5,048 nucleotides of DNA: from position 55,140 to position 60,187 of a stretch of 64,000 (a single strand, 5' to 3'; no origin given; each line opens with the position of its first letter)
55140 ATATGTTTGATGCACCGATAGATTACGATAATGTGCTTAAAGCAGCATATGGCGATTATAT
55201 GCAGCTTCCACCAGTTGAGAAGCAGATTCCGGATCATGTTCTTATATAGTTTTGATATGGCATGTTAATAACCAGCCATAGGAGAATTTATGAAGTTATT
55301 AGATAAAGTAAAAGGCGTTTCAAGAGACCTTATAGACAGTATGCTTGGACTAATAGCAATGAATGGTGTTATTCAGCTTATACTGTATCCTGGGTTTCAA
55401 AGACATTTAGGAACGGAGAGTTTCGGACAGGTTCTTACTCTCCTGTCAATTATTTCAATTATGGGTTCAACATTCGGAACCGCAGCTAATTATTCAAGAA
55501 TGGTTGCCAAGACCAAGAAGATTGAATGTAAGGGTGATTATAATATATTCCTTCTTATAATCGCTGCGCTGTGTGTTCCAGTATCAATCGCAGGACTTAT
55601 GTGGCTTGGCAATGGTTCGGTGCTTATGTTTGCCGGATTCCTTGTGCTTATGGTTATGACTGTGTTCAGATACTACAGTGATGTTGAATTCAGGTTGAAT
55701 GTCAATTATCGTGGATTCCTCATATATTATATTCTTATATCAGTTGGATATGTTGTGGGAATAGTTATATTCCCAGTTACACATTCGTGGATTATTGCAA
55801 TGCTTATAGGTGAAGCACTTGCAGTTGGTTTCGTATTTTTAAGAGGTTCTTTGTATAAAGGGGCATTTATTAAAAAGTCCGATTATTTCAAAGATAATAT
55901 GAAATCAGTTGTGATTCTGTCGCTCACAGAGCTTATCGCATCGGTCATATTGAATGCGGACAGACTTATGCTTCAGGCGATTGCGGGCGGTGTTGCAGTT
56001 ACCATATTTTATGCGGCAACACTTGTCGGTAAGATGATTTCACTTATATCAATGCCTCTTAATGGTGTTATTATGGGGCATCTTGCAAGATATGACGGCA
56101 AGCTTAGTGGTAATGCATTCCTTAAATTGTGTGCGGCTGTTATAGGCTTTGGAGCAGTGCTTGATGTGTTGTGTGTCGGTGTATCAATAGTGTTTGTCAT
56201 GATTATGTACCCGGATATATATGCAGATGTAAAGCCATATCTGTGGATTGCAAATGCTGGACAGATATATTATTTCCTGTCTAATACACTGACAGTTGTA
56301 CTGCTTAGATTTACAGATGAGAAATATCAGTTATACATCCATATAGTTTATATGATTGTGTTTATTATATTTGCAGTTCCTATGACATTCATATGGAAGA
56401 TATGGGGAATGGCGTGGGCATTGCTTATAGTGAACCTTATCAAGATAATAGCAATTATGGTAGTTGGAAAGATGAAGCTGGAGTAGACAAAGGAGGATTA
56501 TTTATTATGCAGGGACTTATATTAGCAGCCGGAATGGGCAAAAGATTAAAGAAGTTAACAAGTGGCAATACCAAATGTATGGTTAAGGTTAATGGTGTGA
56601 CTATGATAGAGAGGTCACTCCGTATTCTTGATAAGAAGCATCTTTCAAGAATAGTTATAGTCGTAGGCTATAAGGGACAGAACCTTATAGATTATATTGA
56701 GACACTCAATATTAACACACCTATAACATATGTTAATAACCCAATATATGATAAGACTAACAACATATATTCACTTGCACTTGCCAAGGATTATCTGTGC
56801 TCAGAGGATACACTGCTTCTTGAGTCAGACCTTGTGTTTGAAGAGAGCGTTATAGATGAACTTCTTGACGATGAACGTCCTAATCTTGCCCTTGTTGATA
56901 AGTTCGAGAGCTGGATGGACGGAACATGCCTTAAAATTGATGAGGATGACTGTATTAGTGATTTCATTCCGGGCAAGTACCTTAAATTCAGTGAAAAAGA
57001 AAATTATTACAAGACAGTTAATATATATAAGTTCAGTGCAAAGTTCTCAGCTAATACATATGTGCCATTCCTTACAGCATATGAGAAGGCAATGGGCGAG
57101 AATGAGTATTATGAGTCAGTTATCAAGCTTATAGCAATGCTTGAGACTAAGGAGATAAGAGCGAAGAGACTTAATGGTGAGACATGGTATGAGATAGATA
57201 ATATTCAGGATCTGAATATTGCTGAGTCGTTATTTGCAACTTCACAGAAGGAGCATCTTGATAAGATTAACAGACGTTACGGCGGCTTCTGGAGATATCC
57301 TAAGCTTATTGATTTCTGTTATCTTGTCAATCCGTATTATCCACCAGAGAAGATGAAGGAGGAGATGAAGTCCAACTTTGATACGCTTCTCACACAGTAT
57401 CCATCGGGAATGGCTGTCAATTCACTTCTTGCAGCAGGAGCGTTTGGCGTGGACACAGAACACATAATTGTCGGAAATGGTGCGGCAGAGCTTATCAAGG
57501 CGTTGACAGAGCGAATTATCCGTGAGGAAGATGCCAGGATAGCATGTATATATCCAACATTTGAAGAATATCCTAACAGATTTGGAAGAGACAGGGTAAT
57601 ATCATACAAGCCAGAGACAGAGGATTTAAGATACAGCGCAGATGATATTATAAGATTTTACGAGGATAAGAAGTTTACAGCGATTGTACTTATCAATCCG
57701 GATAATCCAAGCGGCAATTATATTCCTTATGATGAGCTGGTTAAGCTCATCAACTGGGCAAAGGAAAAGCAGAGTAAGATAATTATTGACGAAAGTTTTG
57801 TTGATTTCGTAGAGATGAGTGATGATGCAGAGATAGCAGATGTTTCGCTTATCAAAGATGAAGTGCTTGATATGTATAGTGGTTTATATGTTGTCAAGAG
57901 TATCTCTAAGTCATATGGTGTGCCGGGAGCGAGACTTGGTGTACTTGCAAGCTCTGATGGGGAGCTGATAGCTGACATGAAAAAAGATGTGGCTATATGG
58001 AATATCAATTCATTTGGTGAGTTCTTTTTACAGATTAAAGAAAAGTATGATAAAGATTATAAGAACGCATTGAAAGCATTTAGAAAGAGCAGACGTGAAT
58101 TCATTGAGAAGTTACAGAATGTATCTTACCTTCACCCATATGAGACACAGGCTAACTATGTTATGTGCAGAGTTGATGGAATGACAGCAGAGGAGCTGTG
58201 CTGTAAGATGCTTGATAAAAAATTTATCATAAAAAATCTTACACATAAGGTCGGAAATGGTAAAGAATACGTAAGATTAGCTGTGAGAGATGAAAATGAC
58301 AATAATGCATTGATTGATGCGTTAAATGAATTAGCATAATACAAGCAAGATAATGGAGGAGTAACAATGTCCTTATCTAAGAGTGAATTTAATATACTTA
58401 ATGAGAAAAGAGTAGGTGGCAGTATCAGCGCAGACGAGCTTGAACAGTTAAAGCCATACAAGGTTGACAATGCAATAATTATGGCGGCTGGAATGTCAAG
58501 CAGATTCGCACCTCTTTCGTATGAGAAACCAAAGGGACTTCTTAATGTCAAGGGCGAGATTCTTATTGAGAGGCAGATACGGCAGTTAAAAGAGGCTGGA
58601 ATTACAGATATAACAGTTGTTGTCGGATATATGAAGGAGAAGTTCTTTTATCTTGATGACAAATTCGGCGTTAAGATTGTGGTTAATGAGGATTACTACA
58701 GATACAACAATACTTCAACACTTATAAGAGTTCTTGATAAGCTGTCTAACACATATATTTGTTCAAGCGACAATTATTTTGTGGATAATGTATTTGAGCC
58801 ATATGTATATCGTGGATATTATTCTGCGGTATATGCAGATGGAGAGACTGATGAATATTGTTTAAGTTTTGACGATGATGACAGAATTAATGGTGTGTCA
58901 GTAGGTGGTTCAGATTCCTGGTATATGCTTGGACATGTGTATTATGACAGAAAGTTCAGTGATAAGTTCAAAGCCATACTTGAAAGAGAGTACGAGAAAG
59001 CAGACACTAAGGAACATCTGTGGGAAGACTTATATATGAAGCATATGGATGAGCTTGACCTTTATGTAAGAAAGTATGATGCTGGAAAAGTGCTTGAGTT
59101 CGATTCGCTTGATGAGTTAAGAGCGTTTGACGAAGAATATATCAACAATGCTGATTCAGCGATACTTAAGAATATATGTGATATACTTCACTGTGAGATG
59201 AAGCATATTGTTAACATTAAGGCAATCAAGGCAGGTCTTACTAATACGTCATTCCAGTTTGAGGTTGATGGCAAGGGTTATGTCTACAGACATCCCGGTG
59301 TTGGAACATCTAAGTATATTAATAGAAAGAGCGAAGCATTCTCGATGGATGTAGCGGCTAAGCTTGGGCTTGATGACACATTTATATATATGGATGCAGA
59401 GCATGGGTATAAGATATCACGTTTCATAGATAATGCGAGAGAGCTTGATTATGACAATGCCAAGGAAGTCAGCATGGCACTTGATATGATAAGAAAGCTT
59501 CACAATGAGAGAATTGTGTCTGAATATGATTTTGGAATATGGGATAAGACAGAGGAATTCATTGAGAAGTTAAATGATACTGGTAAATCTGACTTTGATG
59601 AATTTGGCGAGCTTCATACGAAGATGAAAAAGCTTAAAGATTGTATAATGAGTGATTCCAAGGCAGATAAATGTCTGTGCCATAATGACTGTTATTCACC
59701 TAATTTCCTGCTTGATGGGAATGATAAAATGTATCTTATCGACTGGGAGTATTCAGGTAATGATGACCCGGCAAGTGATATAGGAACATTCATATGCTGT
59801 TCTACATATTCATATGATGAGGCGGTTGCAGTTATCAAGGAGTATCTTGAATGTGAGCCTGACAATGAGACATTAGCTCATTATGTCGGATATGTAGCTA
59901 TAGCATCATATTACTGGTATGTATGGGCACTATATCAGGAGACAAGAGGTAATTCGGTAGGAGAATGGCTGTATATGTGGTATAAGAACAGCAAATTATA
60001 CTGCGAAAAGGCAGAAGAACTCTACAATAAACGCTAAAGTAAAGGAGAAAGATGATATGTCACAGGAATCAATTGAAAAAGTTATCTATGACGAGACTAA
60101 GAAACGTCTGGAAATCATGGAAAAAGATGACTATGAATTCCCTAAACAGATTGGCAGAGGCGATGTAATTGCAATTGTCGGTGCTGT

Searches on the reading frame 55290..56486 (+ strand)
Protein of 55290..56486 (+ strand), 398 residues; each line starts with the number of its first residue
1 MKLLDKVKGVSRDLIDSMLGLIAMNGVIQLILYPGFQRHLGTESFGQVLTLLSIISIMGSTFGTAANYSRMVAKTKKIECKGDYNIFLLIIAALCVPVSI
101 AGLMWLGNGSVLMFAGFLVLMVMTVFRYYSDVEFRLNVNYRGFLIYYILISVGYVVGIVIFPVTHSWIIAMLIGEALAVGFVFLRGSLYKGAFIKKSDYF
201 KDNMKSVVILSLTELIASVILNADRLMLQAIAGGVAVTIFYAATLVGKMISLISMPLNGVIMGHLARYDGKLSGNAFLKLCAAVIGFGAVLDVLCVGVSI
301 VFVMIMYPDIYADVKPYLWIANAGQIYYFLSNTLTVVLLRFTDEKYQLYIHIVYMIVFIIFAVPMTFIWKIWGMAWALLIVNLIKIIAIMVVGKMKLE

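Call 7: search_protein_families(library=pfam, proteins=[window:55290-56486:+])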
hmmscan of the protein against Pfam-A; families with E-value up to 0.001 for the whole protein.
window:55290-56486:+ (398 aa): 1 family
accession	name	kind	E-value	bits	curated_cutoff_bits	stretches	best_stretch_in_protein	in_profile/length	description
PF01943.22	Polysacc_synt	-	2.1e-06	27.8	28.2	0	165-260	171-265/274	Polysaccharide biosynthesis protein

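Call 67: search_protein_families(library=pfam, proteins=[window:55290-56486:+], max_evalue=1)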
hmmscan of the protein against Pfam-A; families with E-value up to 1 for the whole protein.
window:55290-56486:+ (398 aa): 2 families
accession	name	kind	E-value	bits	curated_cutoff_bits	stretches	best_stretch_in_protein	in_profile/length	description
PF01943.22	Polysacc_synt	-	2.1e-06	27.8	28.2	2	165-260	171-265/274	Polysaccharide biosynthesis protein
PF10003.15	DUF2244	-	0.038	14.2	27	1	85-130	13-57/138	Integral membrane protein (DUF2244)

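Call 71: search_protein_families(library=ncbifam, proteins=[window:55290-56486:+], max_evalue=0.00001)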
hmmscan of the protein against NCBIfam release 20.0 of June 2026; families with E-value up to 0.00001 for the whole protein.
window:55290-56486:+ (398 aa): 0 families

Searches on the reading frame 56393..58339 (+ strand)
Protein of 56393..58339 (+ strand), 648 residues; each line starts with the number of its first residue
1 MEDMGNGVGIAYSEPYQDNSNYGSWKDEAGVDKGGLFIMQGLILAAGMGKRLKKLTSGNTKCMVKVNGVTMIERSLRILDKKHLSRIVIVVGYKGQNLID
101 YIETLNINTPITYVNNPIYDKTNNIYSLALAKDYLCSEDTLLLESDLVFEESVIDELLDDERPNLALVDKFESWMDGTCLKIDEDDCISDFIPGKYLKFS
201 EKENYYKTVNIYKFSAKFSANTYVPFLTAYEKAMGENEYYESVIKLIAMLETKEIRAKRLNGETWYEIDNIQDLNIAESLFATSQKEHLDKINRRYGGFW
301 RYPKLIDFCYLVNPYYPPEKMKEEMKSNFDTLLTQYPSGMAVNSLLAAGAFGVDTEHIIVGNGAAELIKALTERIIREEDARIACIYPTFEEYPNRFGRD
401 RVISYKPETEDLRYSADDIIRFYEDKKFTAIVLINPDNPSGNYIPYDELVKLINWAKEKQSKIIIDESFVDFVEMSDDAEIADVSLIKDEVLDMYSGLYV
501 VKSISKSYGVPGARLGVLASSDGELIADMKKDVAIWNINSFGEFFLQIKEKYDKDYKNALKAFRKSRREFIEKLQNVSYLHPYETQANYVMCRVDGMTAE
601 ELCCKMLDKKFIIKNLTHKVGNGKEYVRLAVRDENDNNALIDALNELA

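Call 7: search_protein_families(library=pfam, proteins=[window:56393-58339:+])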
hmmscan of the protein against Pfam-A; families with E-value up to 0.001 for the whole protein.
window:56393-58339:+ (648 aa): 4 families
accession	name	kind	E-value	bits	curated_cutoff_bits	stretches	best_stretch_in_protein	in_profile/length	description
PF00155.27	Aminotran_1_2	-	3.3e-25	89.5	19.7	1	343-644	48-361/361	Aminotransferase class I and II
PF12804.13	NTP_transf_3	-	1.1e-10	42.4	27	1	41-160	1-110/160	MobA-like NTP transferase domain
PF00483.29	NTP_transferase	-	4.6e-07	30.1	21.2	1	41-155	2-118/245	Nucleotidyl transferase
PF01128.25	IspD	-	6.2e-05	23.3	27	1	42-111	4-68/221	2-C-methyl-D-erythritol 4-phosphate cytidylyltransferase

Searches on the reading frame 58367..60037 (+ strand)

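Call 7: search_protein_families(library=pfam, proteins=[window:58367-60037:+])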
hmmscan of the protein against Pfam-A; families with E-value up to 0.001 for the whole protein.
window:58367-60037:+ (556 aa): 5 families
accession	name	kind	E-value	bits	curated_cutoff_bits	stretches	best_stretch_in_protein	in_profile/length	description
PF01633.27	Choline_kinase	-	1.5e-17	64.3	29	1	284-488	1-216/300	Choline/ethanolamine kinase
PF12804.13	NTP_transf_3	-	2.5e-11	44.5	27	1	36-126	1-83/160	MobA-like NTP transferase domain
PF01636.29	APH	-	3.1e-11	43.9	23.2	1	407-479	140-211/239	Phosphotransferase enzyme family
PF00483.29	NTP_transferase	-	5.6e-07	29.8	21.2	1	36-92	2-59/245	Nucleotidyl transferase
PF02958.26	EcKL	-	8.1e-07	29.1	22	1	395-480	174-265/294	Ecdysteroid kinase-like family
